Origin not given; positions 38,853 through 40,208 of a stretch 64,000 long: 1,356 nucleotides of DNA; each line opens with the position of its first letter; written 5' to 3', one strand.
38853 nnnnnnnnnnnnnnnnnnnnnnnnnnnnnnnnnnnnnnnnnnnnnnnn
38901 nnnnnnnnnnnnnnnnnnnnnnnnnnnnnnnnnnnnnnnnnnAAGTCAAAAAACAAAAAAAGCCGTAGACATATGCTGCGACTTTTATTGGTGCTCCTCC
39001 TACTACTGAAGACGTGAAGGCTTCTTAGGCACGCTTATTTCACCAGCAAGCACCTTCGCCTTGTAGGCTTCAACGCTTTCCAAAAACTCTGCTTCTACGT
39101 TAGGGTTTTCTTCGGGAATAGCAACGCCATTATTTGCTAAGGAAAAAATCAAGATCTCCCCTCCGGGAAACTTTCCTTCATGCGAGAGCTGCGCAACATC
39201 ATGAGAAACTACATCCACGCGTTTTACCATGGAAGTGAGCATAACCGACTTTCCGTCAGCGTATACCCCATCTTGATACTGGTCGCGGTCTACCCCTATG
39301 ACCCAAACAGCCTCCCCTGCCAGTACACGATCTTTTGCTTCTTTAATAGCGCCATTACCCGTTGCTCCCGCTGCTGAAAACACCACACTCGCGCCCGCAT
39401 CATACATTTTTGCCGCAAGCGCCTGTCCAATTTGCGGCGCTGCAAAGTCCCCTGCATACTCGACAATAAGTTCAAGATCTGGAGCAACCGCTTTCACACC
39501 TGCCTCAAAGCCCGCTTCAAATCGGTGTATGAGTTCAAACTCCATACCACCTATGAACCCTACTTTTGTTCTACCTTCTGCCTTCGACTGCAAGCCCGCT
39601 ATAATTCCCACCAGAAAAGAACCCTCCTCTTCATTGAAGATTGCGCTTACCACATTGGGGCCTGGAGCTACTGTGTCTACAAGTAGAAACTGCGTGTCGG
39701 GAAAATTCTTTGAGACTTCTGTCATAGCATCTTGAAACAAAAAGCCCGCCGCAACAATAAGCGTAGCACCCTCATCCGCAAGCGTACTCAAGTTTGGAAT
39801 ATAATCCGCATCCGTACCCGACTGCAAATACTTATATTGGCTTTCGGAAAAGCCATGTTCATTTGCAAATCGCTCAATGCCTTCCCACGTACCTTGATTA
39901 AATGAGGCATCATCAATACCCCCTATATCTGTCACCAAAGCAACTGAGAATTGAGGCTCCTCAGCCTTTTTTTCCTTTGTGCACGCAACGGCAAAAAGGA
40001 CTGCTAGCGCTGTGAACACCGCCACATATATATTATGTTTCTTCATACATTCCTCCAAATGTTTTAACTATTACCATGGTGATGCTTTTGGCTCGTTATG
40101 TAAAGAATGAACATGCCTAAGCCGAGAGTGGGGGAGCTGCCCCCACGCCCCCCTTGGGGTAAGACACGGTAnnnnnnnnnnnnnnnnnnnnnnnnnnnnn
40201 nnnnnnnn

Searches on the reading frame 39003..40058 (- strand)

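Call 24: search_protein_families(library=pfam, proteins=[window:39003-40058:-], max_evalue=0.01)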
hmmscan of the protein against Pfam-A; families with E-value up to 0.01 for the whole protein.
window:39003-40058:- (351 aa): 1 family
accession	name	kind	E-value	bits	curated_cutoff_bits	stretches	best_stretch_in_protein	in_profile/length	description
PF02608.20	Bmp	-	2.5e-77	260.3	24.1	1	38-345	2-299/301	ABC transporter substrate-binding protein PnrA-like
